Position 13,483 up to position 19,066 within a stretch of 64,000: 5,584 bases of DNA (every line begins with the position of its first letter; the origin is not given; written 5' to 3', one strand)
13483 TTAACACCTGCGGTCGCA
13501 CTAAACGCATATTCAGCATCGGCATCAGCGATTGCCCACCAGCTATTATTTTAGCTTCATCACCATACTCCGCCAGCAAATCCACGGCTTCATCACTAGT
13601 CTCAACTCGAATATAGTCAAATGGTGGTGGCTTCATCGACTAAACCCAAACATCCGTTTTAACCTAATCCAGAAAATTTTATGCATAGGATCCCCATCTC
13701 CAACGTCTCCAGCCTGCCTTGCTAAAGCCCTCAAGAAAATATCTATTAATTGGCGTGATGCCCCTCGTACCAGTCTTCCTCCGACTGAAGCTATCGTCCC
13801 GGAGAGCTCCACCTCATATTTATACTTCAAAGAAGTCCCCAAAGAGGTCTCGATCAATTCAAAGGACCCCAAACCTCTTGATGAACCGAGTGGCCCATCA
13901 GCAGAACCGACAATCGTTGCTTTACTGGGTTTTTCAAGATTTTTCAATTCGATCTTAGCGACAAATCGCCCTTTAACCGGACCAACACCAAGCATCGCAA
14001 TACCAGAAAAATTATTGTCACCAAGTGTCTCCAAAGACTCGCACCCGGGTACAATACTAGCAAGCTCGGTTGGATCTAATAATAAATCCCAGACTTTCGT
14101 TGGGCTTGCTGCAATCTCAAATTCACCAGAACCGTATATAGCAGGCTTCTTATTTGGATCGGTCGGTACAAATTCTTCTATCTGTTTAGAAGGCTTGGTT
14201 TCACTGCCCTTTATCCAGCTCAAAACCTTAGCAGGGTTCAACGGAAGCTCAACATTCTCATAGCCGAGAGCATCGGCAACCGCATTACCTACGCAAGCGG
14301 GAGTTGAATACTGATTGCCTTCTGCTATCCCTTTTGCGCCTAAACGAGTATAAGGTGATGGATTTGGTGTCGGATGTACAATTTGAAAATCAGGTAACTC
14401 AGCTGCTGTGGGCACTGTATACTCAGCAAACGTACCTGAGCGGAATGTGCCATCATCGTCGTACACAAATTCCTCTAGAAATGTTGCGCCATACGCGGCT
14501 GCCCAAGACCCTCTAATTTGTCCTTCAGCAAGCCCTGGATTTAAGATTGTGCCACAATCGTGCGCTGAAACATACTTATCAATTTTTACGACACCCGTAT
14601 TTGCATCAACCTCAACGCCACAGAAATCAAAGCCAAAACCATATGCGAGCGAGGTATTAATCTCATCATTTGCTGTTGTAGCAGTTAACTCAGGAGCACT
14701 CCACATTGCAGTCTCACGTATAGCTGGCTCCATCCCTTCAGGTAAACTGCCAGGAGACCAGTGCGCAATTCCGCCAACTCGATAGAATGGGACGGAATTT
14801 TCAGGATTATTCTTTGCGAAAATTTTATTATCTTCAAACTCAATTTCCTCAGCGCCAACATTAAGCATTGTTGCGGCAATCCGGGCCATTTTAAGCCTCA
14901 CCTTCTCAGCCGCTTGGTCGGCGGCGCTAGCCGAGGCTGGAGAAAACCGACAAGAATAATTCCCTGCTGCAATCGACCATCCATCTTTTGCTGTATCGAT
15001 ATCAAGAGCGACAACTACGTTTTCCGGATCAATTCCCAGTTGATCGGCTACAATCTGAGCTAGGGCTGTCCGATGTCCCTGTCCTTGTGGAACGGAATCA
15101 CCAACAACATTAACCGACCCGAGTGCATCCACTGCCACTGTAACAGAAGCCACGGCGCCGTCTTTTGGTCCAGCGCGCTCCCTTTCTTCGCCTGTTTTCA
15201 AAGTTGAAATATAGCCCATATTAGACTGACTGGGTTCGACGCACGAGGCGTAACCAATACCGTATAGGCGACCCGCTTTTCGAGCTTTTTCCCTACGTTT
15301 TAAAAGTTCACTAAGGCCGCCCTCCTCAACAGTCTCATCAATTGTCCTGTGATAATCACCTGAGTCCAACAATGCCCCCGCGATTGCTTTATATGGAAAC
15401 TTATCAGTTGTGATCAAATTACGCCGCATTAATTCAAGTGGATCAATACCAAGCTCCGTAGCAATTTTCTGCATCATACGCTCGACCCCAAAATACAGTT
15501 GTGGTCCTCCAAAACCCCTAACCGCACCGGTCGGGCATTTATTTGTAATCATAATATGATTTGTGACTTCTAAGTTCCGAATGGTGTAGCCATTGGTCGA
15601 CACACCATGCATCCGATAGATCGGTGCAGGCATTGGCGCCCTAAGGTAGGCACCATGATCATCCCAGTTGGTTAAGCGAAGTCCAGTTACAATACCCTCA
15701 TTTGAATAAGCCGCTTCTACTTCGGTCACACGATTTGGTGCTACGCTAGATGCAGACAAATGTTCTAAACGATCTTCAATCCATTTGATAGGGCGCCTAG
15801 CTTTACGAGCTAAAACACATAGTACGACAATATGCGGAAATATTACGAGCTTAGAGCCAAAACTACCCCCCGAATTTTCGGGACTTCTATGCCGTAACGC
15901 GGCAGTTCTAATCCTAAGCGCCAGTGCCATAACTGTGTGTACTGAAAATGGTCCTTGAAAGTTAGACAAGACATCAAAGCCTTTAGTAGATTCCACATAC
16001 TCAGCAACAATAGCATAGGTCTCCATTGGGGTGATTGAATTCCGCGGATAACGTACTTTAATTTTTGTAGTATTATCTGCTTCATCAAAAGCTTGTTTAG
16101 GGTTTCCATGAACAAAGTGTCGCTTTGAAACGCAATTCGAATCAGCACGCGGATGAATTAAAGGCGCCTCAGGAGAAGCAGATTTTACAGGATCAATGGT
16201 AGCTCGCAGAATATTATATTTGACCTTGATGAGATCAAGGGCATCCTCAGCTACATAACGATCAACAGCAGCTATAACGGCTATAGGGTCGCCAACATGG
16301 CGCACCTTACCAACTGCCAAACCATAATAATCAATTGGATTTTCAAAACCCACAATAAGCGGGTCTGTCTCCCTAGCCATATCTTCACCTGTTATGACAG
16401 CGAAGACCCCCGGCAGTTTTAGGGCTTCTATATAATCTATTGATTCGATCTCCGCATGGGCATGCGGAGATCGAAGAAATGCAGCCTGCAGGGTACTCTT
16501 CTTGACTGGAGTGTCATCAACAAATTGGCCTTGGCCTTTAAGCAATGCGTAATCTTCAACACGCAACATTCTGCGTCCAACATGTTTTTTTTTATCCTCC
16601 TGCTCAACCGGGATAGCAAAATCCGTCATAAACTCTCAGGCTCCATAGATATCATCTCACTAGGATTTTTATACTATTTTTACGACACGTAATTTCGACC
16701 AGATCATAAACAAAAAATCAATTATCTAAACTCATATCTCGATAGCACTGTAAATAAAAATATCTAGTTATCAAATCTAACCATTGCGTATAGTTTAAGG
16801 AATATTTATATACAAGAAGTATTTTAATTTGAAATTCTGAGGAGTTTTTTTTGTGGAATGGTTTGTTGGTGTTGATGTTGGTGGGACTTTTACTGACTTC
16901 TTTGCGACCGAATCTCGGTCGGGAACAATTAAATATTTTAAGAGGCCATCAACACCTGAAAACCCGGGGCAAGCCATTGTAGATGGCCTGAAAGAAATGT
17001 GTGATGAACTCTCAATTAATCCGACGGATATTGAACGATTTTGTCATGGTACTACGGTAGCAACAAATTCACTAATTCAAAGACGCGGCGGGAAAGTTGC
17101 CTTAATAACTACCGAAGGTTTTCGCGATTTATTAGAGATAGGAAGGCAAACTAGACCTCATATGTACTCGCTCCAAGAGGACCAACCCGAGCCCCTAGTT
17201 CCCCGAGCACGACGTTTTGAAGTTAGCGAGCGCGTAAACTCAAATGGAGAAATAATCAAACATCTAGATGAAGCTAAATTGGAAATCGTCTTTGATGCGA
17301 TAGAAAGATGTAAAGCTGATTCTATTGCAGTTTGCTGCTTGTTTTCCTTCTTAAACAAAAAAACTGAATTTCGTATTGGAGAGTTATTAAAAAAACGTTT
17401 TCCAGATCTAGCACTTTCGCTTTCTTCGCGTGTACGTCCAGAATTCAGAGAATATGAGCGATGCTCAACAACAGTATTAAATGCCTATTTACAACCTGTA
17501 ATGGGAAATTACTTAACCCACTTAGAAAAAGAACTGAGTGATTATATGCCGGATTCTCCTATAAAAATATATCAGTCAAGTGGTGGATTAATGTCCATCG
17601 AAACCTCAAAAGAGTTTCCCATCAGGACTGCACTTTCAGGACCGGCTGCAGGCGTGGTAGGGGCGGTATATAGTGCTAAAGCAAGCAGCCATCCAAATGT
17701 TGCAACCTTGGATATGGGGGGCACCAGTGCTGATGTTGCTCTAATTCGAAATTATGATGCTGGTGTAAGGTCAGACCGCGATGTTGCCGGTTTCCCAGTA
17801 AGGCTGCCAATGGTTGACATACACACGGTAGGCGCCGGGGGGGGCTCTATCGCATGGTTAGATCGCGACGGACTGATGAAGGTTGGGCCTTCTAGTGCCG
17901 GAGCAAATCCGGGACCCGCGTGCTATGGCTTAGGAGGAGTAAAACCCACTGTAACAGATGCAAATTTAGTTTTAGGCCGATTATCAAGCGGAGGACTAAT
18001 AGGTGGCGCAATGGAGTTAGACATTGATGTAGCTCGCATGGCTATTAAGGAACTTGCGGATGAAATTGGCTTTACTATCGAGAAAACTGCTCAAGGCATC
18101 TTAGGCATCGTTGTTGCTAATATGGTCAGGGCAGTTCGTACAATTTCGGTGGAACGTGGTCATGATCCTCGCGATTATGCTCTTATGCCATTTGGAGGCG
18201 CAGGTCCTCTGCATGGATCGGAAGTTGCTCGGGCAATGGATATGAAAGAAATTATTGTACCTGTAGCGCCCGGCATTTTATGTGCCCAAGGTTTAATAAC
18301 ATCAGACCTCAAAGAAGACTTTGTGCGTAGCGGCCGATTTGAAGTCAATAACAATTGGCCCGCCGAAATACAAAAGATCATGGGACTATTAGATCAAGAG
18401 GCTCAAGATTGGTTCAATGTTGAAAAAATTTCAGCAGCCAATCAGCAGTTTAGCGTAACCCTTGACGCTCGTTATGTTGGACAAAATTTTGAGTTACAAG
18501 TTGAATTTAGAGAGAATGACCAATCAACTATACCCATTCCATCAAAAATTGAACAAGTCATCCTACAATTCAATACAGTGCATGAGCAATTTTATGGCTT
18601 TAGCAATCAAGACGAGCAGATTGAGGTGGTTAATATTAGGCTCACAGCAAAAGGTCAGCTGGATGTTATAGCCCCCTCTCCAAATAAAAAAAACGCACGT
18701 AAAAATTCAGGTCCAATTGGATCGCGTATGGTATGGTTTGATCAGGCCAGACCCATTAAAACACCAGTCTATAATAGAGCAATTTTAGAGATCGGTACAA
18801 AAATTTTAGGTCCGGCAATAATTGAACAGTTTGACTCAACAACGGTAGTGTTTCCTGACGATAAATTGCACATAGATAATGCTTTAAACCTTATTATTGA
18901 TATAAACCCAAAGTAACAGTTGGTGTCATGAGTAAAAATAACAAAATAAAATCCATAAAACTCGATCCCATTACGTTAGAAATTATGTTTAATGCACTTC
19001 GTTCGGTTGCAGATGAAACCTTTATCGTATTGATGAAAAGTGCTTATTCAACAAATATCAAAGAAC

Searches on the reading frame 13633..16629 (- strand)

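Call 71: search_protein_families(library=ncbifam, proteins=[window:13633-16629:-], max_evalue=1e-20)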
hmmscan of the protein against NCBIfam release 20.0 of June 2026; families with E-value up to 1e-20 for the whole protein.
window:13633-16629:- (998 aa): 13 families
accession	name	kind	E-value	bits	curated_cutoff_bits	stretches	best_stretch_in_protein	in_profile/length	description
NF041018.1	glyceraldDH_alpha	equivalog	1.1e-139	467.1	790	1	16-802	2-740/741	glyceraldehyde dehydrogenase subunit alpha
NF040766.1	CODH_aero_grp5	exception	3.2e-129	432.4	950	1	14-802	2-781/785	aerobic carbon-monoxide dehydrogenase large subunit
TIGR02416.1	CO_dehy_Mo_lg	equivalog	1.5e-120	403.7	991.15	1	25-800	1-765/770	aerobic carbon-monoxide dehydrogenase large subunit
TIGR03194.1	4hydrxCoA_A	equivalog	1.3e-100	337.9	994.55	1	31-803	11-743/746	4-hydroxybenzoyl-CoA reductase subunit alpha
NF043082.1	XdhA_XDHase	equivalog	1.4e-93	314.4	780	1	17-805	1-751/758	xanthine dehydrogenase subunit XdhA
NF007426.0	PRK09970.1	equivalog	6.1e-91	305.6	916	1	14-804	3-753/761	xanthine dehydrogenase molybdenum-binding subunit XdhA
TIGR03196.1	pucD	equivalog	5.7e-77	259.8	783.65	1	36-802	22-754/763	xanthine dehydrogenase subunit D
TIGR02965.1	xanthine_xdhB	equivalog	3.7e-62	210.6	849.5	1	31-748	15-688/758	xanthine dehydrogenase molybdopterin binding subunit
NF045668.1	pterin_aldehy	equivalog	5.7e-57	193.5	1100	1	9-414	167-572/905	molybdopterin-dependent aldehyde oxidoreductase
TIGR03311.1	Se_dep_XDH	equivalog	1.5e-53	182.1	830.45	1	8-407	153-542/848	selenium-dependent xanthine dehydrogenase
TIGR03313.1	Se_sel_red_Mo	hypoth_equivalog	1.4e-52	178.5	1101.9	1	175-804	362-947/951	molybdopterin-dependent oxidoreductase Mo/Fe-S-binding subunit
NF041671.1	peri_hyde_PaoC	equivalog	1.6e-46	159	1180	1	10-607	11-555/735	aldehyde oxidoreductase molybdenum-binding subunit PaoC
TIGR02969.1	mam_aldehyde_ox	subfamily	1.5e-28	98.9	1912.3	1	14-415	573-958/1330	aldehyde oxidase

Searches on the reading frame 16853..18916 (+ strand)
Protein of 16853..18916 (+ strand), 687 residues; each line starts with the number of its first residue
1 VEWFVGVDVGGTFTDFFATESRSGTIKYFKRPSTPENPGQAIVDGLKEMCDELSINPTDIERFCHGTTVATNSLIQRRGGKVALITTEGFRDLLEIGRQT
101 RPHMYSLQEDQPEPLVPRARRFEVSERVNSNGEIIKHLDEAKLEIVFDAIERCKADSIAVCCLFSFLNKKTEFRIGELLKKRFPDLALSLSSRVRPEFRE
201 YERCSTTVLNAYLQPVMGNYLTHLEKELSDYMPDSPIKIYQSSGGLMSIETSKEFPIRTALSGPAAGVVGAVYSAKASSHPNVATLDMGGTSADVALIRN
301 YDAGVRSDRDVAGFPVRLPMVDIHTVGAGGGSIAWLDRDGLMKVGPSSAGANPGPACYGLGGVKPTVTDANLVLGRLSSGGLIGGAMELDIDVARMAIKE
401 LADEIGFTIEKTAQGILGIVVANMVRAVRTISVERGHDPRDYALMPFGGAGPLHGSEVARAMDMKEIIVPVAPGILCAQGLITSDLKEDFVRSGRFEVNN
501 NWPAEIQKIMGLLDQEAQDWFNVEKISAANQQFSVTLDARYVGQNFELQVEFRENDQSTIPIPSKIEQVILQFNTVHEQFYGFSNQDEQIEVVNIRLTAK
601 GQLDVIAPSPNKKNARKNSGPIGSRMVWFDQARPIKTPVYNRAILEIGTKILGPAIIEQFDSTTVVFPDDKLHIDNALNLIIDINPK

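Call 71: search_protein_families(library=ncbifam, proteins=[window:16853-18916:+], max_evalue=1e-20)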
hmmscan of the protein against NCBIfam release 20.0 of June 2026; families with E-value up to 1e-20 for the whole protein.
window:16853-18916:+ (687 aa): 3 families
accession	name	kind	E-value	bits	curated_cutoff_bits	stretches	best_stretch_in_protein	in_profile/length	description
NF050156.1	CapLactmsAlpCapA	equivalog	3.8e-169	564.2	1000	1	5-676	3-679/689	caprolactamase subunit alpha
NF042975.2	AcphenoCarb_ApcC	equivalog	3.9e-86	289.8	1500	1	5-678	11-705/733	acetophenone carboxylase subunit gamma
NF042960.1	AcphenoCarb_ApcA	equivalog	8.4e-62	209.4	1250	1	5-677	4-650/658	acetophenone carboxylase subunit alpha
